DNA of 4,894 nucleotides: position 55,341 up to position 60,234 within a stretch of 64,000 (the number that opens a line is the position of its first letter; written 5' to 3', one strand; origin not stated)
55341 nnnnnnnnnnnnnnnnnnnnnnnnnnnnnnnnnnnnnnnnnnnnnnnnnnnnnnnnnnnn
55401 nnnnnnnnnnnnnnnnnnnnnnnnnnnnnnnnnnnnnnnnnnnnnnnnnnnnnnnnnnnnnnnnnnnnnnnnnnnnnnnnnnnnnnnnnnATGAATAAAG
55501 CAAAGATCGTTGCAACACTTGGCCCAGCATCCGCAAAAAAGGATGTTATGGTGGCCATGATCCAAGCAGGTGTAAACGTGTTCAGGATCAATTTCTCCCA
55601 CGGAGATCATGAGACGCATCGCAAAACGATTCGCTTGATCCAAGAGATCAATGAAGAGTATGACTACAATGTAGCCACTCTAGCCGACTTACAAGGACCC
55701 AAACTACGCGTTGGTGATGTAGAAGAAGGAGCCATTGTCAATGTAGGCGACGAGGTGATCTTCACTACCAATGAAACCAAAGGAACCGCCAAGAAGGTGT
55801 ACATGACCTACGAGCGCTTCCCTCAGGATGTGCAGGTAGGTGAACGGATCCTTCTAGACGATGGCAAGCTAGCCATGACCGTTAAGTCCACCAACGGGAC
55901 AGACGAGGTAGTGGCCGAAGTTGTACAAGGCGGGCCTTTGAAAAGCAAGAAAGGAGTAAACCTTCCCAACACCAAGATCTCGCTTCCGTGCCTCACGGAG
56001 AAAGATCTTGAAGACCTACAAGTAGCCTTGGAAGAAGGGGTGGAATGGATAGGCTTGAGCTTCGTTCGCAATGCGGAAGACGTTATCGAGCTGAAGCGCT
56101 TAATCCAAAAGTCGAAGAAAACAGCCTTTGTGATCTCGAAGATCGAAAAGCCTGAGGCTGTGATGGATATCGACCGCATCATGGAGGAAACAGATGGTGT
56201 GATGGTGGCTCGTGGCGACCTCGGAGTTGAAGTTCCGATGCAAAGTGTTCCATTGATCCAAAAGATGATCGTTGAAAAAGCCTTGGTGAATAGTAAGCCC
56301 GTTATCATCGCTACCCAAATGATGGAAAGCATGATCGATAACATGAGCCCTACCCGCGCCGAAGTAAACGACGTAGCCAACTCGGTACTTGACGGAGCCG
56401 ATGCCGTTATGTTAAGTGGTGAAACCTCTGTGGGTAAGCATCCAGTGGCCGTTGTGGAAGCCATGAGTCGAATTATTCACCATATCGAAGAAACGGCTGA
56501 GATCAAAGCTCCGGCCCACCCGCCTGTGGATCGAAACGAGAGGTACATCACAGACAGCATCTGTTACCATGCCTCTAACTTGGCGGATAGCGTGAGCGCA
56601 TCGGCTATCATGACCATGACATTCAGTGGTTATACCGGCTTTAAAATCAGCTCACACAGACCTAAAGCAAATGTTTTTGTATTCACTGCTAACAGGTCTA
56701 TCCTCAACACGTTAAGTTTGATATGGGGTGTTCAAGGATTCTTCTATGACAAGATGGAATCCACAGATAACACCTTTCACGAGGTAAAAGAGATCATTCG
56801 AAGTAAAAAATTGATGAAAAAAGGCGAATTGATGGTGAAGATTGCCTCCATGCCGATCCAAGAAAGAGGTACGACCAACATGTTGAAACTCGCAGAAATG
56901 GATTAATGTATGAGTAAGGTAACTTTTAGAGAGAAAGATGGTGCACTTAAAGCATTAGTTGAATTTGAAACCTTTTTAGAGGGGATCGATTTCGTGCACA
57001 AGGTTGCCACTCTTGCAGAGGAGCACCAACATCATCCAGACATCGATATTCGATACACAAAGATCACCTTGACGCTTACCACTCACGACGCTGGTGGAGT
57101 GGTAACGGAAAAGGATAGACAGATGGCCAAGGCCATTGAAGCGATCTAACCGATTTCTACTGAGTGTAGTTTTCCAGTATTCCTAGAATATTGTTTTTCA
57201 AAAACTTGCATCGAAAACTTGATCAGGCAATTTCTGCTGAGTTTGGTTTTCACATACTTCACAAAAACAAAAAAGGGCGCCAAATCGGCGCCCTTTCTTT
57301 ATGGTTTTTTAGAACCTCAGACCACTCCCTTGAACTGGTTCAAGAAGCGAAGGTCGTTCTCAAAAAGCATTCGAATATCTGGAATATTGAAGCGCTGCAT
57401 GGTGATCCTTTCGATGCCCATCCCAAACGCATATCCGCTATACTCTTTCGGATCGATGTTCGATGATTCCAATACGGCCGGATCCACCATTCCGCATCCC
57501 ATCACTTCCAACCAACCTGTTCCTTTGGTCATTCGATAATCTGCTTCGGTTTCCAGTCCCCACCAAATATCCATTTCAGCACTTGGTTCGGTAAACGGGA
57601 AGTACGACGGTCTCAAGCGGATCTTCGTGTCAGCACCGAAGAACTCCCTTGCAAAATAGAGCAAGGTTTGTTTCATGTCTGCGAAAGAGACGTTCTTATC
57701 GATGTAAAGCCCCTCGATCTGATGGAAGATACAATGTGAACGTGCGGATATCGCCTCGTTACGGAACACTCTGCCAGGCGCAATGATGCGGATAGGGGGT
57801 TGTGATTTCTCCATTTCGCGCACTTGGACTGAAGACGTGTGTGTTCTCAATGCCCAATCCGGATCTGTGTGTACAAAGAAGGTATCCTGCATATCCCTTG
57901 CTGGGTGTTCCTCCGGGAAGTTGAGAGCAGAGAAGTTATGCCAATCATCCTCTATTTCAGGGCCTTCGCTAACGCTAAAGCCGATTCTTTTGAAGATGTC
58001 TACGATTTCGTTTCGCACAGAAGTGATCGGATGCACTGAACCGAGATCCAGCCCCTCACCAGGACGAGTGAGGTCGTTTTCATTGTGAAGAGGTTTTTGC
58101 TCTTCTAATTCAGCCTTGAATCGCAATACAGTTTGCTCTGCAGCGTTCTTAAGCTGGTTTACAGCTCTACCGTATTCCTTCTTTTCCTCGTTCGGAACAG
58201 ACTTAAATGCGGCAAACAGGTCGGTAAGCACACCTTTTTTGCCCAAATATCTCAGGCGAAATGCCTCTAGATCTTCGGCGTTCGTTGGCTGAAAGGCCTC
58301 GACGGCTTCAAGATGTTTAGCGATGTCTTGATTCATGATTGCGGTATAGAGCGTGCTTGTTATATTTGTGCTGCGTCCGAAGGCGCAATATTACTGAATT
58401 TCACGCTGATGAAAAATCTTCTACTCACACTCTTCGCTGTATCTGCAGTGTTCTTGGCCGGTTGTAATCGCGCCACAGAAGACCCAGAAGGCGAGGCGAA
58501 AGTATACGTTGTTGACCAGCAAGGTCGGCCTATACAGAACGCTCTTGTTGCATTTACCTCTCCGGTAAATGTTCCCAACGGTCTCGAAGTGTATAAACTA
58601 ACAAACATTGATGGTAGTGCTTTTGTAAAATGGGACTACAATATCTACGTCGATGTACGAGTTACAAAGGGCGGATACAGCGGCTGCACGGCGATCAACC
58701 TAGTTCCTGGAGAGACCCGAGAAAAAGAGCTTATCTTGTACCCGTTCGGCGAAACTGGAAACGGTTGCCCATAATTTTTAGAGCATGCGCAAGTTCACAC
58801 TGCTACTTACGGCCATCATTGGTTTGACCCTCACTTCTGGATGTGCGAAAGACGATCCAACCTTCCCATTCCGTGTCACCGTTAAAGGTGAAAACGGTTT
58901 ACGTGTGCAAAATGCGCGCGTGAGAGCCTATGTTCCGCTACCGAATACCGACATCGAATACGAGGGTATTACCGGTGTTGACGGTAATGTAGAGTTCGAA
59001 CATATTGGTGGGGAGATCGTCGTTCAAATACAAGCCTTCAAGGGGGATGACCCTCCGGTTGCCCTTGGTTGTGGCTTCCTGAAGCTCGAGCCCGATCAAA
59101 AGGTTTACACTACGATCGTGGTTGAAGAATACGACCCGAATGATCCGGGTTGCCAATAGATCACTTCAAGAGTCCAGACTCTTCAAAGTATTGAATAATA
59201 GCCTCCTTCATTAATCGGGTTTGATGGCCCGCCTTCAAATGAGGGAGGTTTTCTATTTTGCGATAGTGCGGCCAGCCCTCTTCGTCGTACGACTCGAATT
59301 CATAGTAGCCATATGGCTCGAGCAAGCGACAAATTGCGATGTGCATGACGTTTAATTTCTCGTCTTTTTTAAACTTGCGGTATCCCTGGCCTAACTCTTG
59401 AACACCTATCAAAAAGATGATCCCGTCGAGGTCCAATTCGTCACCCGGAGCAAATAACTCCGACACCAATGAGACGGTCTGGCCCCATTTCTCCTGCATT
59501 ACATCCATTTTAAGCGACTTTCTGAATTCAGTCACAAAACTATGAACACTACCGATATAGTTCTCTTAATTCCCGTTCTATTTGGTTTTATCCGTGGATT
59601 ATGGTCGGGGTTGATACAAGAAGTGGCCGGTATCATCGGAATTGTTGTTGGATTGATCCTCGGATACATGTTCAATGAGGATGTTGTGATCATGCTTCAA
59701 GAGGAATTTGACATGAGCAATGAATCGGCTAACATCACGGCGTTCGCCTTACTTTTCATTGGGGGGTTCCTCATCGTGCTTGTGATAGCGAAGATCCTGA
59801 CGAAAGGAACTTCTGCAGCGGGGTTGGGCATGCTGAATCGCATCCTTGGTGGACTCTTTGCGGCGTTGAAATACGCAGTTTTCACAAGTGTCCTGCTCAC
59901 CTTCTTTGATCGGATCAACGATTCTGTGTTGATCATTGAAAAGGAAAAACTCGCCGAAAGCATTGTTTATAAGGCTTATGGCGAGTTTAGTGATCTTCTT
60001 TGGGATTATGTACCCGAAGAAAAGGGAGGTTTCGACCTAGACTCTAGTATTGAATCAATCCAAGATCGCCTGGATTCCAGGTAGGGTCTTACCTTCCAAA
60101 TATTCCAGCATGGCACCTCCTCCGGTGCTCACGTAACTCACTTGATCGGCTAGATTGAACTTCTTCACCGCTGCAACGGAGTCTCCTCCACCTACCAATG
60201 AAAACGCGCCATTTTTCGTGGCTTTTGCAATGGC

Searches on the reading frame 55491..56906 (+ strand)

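Call 47: search_protein_families(library=pfam, proteins=[window:55491-56906:+], max_evalue=0.0001)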
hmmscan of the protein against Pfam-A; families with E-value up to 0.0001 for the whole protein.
window:55491-56906:+ (471 aa): 2 families
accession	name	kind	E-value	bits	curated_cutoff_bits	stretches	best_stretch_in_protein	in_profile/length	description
PF00224.27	PK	-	1.7e-114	382.8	30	1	2-321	2-327/328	Pyruvate kinase, barrel domain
PF02887.21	PK_C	-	3.4e-28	98.5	28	1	355-467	1-113/114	Pyruvate kinase, alpha/beta domain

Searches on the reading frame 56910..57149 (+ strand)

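Call 103: search_protein_families(library=pfam, proteins=[window:56910-57149:+], max_evalue=0.01)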
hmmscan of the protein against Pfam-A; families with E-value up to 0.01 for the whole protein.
window:56910-57149:+ (79 aa): 1 family
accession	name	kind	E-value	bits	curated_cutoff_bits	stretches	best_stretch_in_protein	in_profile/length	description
PF01329.24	Pterin_4a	-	1.7e-22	79.8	26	1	9-79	22-91/91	Pterin 4 alpha carbinolamine dehydratase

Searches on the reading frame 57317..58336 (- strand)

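Call 47: search_protein_families(library=pfam, proteins=[window:57317-58336:-], max_evalue=0.0001)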
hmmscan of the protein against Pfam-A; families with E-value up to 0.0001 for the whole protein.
window:57317-58336:- (339 aa): 2 families
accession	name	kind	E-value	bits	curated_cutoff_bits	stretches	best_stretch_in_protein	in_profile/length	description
PF01409.25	tRNA-synt_2d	-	3.2e-96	322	19.8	1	88-335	3-246/246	tRNA synthetases class II core domain (F)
PF02912.23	Phe_tRNA-synt_N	-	1.2e-19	70.4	22.3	1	19-81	2-64/69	Aminoacyl tRNA synthetase class II, N-terminal domain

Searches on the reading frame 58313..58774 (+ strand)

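Call 76: search_protein_families(library=pfam, proteins=[window:58313-58774:+], max_evalue=0.01)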
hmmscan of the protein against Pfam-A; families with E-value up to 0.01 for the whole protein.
window:58313-58774:+ (153 aa): 1 family
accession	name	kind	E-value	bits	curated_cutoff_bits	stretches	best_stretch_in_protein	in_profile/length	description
PF02369.22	Big_1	-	0.0027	18.2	34.9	1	61-106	20-65/93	Bacterial Ig-like domain (group 1)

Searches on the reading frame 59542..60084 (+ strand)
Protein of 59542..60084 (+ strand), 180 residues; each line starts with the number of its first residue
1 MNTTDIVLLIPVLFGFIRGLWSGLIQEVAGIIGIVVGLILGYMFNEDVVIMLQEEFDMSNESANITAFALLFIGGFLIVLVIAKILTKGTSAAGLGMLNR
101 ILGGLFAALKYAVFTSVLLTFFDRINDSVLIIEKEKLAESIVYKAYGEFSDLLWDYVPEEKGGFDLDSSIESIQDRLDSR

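Call 76: search_protein_families(library=pfam, proteins=[window:59542-60084:+], max_evalue=0.01)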
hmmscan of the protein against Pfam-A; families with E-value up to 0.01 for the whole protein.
window:59542-60084:+ (180 aa): 1 family
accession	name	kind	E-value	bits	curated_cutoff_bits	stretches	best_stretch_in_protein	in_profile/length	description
PF02674.22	Colicin_V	-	1.7e-25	90.1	29.3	1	5-144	2-137/144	Colicin V production protein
